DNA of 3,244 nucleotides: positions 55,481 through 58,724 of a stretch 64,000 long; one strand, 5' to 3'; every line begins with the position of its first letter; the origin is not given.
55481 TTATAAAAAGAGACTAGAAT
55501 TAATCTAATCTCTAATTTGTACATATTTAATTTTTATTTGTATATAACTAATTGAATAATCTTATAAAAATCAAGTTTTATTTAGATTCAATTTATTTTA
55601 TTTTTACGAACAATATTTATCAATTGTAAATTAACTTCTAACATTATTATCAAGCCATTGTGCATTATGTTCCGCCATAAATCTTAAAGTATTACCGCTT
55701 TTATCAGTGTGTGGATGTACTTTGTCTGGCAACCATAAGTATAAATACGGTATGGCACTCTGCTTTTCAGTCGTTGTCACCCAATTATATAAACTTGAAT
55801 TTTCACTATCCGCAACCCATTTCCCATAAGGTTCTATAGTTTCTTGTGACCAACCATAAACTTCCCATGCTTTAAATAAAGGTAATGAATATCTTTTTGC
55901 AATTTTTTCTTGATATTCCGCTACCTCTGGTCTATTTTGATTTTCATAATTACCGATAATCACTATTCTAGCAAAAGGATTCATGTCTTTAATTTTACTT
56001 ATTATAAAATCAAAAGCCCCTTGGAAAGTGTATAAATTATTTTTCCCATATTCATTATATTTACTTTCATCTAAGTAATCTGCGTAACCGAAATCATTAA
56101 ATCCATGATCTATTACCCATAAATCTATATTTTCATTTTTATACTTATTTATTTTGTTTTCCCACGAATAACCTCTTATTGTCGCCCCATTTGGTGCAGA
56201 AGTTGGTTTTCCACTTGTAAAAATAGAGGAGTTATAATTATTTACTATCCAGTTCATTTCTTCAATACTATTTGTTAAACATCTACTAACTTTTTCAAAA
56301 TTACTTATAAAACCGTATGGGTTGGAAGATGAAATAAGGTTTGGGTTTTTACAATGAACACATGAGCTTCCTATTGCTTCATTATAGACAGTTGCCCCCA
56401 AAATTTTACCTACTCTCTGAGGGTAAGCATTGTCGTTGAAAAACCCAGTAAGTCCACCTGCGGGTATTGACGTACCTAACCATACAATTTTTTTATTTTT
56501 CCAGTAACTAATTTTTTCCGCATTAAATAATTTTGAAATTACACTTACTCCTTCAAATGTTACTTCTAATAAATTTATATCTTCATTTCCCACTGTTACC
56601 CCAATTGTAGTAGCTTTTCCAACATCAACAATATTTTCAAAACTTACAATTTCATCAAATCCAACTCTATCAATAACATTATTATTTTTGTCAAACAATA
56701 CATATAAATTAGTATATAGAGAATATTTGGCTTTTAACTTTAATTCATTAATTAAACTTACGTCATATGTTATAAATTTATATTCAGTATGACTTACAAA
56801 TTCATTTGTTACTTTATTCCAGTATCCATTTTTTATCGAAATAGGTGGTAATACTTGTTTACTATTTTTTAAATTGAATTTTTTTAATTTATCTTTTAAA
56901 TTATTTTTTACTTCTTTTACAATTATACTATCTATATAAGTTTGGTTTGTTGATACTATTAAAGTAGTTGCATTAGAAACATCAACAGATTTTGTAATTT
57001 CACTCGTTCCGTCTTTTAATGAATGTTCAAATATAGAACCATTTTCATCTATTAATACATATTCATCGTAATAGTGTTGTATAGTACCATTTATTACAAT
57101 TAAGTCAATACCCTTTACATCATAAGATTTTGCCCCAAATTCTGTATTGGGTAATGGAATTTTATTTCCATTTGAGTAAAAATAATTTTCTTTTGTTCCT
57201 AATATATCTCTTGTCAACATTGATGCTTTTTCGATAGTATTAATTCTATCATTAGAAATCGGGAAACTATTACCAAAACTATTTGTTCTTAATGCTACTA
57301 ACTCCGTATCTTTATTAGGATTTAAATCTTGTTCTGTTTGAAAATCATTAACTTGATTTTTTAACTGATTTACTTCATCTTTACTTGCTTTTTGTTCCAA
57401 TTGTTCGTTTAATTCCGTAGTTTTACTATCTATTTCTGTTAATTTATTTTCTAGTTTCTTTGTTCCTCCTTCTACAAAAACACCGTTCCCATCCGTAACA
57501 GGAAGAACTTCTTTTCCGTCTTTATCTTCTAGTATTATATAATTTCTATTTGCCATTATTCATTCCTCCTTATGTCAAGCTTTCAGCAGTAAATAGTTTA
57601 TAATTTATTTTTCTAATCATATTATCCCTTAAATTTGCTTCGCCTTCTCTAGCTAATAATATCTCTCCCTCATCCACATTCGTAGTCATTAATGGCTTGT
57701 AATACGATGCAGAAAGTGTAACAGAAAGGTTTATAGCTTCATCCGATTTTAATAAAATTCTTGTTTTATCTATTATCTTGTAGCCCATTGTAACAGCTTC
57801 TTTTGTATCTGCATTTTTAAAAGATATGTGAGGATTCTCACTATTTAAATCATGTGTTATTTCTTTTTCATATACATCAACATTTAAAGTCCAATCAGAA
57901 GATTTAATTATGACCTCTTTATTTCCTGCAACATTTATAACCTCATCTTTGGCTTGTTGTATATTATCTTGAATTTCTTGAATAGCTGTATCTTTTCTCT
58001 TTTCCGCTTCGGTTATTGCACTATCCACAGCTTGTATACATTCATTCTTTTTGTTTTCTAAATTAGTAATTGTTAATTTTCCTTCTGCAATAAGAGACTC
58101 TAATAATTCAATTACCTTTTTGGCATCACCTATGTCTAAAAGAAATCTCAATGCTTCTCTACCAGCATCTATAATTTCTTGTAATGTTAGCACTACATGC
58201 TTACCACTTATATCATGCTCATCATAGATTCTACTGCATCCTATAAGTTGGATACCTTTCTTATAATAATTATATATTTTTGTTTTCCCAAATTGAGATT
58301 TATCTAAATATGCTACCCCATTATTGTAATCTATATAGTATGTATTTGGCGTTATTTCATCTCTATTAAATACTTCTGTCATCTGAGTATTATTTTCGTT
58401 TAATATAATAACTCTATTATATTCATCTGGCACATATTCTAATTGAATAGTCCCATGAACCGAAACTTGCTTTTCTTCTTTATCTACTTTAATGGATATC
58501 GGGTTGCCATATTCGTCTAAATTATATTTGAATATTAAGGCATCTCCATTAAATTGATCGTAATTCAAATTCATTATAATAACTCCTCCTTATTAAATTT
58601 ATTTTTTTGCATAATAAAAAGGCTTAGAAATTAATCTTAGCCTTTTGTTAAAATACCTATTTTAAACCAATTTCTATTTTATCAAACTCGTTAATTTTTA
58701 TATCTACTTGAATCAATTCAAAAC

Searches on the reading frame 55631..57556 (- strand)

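Call 95: search_protein_families(library=phrogs, max_evalue=0.00001, proteins=[window:55631-57556:-])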
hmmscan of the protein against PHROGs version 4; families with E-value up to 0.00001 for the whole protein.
window:55631-57556:- (641 aa): 1 family
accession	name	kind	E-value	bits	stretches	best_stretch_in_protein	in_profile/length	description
phrog_11541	-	unknown function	7.6e-11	42.1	1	463-573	673-790/832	-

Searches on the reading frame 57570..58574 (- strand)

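Call 95: search_protein_families(library=phrogs, max_evalue=0.00001, proteins=[window:57570-58574:-])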
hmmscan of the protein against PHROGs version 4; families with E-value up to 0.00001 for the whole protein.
window:57570-58574:- (334 aa): 2 families
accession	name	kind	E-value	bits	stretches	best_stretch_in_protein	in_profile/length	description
phrog_11315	-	unknown function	3.8e-18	66.6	1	37-226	37-199/384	-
phrog_1162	-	tail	9.4e-07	29.1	1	171-286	152-267/354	tail fiber protein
